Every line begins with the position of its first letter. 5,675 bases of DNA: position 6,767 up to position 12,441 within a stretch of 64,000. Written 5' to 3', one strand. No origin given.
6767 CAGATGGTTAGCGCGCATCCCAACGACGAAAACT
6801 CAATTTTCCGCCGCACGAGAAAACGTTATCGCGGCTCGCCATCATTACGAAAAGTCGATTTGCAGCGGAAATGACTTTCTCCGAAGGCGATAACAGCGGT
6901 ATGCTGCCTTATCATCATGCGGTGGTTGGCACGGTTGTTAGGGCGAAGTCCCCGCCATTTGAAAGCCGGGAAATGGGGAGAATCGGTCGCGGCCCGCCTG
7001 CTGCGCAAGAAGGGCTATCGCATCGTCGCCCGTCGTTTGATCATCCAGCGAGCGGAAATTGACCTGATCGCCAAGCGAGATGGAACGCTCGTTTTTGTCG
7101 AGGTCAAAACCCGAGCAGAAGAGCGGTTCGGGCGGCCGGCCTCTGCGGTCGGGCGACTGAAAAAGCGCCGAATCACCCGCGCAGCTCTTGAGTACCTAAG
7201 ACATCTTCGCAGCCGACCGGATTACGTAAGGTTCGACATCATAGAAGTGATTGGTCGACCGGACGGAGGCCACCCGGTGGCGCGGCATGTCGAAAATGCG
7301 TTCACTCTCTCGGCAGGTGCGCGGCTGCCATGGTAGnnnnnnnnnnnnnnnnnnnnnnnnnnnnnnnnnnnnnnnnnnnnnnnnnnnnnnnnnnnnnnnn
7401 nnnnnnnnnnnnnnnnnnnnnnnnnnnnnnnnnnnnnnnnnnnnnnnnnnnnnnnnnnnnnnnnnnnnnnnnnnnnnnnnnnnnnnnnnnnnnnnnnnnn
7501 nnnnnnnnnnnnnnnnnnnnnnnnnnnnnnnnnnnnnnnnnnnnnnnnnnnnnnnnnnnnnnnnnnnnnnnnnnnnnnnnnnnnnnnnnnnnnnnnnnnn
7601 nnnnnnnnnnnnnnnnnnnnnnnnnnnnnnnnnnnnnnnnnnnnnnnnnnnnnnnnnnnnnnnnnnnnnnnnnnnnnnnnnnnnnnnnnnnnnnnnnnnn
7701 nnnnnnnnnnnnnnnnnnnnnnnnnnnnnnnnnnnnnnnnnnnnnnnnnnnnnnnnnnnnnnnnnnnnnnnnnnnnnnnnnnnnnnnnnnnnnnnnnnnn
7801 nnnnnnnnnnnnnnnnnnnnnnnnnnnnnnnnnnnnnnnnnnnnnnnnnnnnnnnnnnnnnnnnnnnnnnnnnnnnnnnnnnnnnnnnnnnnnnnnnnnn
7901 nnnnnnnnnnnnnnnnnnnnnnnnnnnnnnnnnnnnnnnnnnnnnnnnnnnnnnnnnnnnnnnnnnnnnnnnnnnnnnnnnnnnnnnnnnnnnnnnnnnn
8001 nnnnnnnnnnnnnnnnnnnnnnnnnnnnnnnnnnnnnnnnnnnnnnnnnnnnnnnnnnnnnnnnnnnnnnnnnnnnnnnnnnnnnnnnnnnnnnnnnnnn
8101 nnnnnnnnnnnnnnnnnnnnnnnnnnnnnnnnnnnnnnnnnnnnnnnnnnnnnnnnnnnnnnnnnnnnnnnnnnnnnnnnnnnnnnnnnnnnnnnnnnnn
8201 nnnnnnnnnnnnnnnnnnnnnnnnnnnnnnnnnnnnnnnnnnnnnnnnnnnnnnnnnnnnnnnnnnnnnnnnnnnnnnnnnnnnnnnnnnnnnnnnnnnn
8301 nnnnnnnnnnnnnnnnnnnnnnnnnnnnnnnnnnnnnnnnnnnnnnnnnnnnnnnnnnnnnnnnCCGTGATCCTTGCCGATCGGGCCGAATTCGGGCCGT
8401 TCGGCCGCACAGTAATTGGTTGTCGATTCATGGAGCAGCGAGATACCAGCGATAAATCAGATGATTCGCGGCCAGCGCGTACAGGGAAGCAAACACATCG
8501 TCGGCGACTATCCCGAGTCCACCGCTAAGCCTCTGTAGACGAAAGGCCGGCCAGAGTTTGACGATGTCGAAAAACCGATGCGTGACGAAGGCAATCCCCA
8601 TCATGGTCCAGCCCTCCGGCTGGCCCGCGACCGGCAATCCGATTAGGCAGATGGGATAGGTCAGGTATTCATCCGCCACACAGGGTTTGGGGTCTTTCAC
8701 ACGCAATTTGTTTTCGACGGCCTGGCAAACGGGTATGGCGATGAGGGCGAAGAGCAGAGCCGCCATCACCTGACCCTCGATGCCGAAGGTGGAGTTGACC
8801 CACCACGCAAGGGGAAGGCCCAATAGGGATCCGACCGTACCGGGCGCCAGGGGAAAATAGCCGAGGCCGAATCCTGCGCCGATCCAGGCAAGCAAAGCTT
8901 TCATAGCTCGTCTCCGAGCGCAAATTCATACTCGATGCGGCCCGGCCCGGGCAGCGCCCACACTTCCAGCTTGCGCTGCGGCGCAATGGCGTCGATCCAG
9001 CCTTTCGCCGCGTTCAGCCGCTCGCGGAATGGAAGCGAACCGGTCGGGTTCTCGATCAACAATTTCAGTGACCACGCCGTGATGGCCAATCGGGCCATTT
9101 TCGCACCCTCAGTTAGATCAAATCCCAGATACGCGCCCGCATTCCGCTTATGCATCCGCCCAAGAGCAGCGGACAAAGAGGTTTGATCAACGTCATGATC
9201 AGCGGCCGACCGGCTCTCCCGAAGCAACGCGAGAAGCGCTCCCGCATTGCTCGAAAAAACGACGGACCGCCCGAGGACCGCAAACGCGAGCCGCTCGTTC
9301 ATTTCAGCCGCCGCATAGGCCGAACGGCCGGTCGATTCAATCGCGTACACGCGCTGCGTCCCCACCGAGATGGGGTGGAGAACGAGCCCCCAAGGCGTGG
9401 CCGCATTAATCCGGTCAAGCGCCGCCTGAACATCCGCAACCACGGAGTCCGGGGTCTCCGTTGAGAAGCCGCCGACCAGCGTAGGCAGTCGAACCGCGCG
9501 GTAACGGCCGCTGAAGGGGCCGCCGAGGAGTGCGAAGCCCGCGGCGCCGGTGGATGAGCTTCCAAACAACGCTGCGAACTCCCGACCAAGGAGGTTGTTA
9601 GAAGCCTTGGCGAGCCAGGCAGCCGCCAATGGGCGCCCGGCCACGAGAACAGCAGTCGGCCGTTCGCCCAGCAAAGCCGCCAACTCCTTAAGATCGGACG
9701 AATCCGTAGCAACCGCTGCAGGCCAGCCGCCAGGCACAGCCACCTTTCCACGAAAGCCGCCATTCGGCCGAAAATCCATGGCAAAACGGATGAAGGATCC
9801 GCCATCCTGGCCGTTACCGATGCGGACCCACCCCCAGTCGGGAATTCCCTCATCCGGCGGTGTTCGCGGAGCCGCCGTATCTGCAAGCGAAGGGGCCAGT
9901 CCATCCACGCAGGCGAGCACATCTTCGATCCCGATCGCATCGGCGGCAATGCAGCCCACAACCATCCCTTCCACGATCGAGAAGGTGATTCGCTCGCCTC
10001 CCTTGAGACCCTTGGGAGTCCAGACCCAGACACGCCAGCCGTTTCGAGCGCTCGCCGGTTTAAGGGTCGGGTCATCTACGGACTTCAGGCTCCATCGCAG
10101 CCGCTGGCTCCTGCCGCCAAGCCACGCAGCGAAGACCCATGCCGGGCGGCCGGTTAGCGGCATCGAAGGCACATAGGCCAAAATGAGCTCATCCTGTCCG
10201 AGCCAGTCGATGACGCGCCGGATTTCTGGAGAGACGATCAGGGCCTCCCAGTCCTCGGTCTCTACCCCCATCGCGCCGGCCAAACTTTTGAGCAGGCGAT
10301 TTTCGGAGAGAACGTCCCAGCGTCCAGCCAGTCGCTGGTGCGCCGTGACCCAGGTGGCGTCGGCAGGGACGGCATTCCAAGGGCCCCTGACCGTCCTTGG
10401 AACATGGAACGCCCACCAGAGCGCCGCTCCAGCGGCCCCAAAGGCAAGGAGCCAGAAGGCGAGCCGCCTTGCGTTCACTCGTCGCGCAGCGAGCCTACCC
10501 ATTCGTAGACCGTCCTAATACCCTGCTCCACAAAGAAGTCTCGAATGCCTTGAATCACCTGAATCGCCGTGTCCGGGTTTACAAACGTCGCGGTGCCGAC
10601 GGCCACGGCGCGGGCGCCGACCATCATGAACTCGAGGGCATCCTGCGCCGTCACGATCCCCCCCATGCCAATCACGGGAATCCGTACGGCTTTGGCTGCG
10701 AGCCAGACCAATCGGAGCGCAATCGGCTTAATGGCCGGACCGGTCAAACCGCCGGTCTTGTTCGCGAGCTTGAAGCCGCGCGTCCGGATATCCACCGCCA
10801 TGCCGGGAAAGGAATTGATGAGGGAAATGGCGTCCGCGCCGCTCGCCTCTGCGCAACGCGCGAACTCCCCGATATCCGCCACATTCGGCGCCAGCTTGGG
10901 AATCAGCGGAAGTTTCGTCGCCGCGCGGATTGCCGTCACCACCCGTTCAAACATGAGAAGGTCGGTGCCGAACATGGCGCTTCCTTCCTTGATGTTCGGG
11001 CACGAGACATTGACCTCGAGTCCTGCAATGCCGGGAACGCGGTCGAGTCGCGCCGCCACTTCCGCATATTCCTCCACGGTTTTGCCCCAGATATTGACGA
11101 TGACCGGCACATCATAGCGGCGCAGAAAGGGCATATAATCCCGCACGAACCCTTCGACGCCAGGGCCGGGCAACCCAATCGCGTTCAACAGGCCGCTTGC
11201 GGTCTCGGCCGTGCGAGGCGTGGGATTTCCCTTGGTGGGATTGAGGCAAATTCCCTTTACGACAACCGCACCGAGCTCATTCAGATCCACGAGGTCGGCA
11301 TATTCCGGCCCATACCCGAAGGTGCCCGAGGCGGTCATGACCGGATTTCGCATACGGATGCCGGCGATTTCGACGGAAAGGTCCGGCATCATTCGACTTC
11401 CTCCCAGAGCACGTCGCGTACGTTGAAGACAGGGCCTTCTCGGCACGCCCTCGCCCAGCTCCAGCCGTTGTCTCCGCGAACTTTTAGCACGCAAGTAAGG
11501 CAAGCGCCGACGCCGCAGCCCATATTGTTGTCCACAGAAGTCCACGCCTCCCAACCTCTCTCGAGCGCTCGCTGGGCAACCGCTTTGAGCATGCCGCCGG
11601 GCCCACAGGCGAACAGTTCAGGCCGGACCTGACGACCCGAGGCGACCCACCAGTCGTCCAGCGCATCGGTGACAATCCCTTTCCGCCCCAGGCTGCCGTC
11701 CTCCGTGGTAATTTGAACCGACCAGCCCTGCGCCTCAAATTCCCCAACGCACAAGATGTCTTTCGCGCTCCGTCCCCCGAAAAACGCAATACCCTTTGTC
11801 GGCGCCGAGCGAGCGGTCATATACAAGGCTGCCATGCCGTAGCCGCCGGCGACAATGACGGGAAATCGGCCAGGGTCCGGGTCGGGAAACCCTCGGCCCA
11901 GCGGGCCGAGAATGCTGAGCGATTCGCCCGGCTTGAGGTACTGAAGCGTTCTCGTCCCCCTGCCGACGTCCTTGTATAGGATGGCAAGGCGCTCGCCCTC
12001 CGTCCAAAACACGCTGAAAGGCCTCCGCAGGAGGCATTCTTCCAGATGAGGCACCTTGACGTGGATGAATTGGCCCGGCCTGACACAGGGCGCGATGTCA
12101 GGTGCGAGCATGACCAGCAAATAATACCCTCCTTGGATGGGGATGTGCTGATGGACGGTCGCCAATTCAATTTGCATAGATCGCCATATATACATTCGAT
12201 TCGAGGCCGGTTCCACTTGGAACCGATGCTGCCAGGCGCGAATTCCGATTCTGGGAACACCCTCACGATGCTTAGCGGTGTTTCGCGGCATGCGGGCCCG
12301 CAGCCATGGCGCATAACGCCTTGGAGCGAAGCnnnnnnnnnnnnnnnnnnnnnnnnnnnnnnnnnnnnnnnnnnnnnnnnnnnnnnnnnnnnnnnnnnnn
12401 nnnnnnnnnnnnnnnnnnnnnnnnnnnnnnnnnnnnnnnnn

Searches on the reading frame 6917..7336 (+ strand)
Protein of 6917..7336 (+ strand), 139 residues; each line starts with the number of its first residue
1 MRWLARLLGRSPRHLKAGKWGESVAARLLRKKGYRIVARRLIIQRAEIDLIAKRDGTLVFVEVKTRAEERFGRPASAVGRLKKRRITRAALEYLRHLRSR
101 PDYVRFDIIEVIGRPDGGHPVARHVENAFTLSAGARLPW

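Call 67: search_protein_families(library=pfam, proteins=[window:6917-7336:+], max_evalue=0.01)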
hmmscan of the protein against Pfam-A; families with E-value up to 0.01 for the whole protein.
window:6917-7336:+ (139 aa): 4 families
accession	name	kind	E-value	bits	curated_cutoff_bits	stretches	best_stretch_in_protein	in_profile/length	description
PF02021.23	UPF0102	-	5.2e-26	91.3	23.6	1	21-111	1-80/80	Uncharacterised protein family UPF0102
PF08378.17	NERD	-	2.3e-06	28.5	22.1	1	18-73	2-64/111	Nuclease-related domain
PF01939.22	NucS_C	-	0.0026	18.2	24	1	29-68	15-56/124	Endonuclease NucS C-terminal domain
PF04471.18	Mrr_cat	-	0.0078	16.8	21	0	22-74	10-64/115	Restriction endonuclease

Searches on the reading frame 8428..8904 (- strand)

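Call 67: search_protein_families(library=pfam, proteins=[window:8428-8904:-], max_evalue=0.01)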
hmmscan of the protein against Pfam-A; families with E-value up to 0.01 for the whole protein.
window:8428-8904:- (158 aa): 1 family
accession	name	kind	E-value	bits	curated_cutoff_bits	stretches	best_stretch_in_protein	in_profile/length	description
PF04608.18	PgpA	-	2e-36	125.5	28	1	7-150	1-140/141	Phosphatidylglycerophosphatase A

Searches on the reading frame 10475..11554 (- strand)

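Call 25: search_protein_families(library=ncbifam, proteins=[window:10475-11554:-], max_evalue=0.01)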
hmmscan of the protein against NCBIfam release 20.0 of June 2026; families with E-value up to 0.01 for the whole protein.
window:10475-11554:- (359 aa): 25 families
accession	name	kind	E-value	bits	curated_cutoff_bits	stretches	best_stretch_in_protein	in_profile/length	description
NF005574.0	PRK07259.1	equivalog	1.5e-118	395.2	269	1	56-356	2-302/304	dihydroorotate dehydrogenase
TIGR01037.2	pyrD_sub1_fam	subfamily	8.5e-103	343.5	270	1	59-354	1-297/300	dihydroorotate dehydrogenase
NF041011.1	dihydoor_dh_Arch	equivalog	2.5e-57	194.2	330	1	61-354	1-285/289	dihydroorotate dehydrogenase PyrD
NF006183.0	PRK08318.1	equivalog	2.1e-38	132.2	335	1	56-355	1-318/422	NAD-dependent dihydropyrimidine dehydrogenase subunit PreA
NF002702.0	PRK02506.1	equivalog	3.4e-34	118.4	301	1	58-357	3-310/313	dihydroorotate oxidase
NF003652.0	PRK05286.2-5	equivalog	1.2e-22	80.5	267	1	55-345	47-348/353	quinone-dependent dihydroorotate dehydrogenase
NF005741.0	PRK07565.1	subfamily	6.7e-21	74.7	303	1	145-356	99-306/335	dihydroorotate dehydrogenase-like protein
NF003650.0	PRK05286.2-3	equivalog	1e-20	74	477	1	57-355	71-387/393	quinone-dependent dihydroorotate dehydrogenase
NF003645.0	PRK05286.1-2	equivalog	8e-20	71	366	1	55-355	42-353/359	quinone-dependent dihydroorotate dehydrogenase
TIGR01036.1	pyrD_sub2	equivalog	1.6e-19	69.9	200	1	58-355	45-353/356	dihydroorotate dehydrogenase (quinone)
NF003648.0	PRK05286.2-1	equivalog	2.2e-16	59.7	433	1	55-356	47-355/360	quinone-dependent dihydroorotate dehydrogenase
NF003646.0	PRK05286.1-4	equivalog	2.5e-15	56.1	457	1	55-322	41-320/341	quinone-dependent dihydroorotate dehydrogenase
NF003651.0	PRK05286.2-4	equivalog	1.7e-14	53.2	448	1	57-355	60-374/377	quinone-dependent dihydroorotate dehydrogenase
NF003644.0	PRK05286.1-1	equivalog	3.7e-13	49.2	418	1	56-322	42-320/336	quinone-dependent dihydroorotate dehydrogenase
NF003649.0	PRK05286.2-2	equivalog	4.4e-13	48.9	505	1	58-355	49-348/351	quinone-dependent dihydroorotate dehydrogenase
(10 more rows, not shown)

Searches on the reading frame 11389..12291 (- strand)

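Call 25: search_protein_families(library=ncbifam, proteins=[window:11389-12291:-], max_evalue=0.01)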
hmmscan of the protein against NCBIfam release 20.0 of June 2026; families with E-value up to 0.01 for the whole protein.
window:11389-12291:- (300 aa): 15 families
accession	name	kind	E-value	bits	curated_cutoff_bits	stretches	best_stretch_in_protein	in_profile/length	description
NF000799.0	PRK00054.1-4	equivalog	1.5e-49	168.4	314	1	42-295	5-257/258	dihydroorotate dehydrogenase electron transfer subunit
NF000798.0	PRK00054.1-3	equivalog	6.1e-42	143.9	219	1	68-295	29-243/244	dihydroorotate dehydrogenase electron transfer subunit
NF000797.0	PRK00054.1-2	equivalog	4.4e-37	127.8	270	1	61-293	33-264/267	dihydroorotate dehydrogenase electron transfer subunit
NF000796.0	PRK00054.1-1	equivalog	2.4e-35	122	224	1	70-294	29-235/254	dihydroorotate dehydrogenase electron transfer subunit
NF004862.0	PRK06222.1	subfamily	1.4e-31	110.1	220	1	53-299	11-253/281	sulfide/dihydroorotate dehydrogenase-like FAD/NAD-binding protein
NF009414.0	PRK12778.1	equivalog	8.4e-28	97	1103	1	57-299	15-253/752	bifunctional dihydroorotate dehydrogenase B NAD binding subunit/NADPH-dependent glutamate synthase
NF006220.0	PRK08345.1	subfamily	5.7e-19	68.5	395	1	70-295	43-288/294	cytochrome-c3 hydrogenase subunit gamma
NF009413.0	PRK12775.1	equivalog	2.8e-16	58.5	1895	1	58-298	16-252/1006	putative trifunctional 2-polyprenylphenol hydroxylase/glutamate synthase subunit beta/ferritin domain-containing protein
TIGR02911.1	sulfite_red_B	equivalog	8.4e-16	57.9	288.6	1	68-291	29-253/261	anaerobic sulfite reductase subunit AsrB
NF009415.0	PRK12779.1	equivalog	1.3e-14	53.2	1519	1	43-297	650-921/944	putative bifunctional glutamate synthase subunit beta/2-polyprenylphenol hydroxylase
NF040835.1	sulfhyd_HydG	equivalog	6.4e-14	51.9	650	1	64-295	42-285/292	NADPH-dependent hydrogenase/sulfhydrogenase 1 subunit gamma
NF040830.1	sulfhyd_ShyC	equivalog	9.3e-14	51.3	600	2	69-180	38-152/288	NAD(P)-dependent hydrogenase/sulfhydrogenase 2 subunit gamma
NF040810.1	BenC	equivalog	2.4e-09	36.8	430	1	68-245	132-318/333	benzoate 1,2-dioxygenase electron transfer component BenC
NF045803.1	MethMoxFADbindMmoC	equivalog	2.3e-07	29.9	500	1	70-246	140-329/343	aromatic/alkene monooxygenase hydroxylase FAD-binding subunit MmoC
NF004470.0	PRK05802.1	equivalog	0.00073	18.6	313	0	249-284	283-315/330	sulfide/dihydroorotate dehydrogenase-like FAD/NAD-binding protein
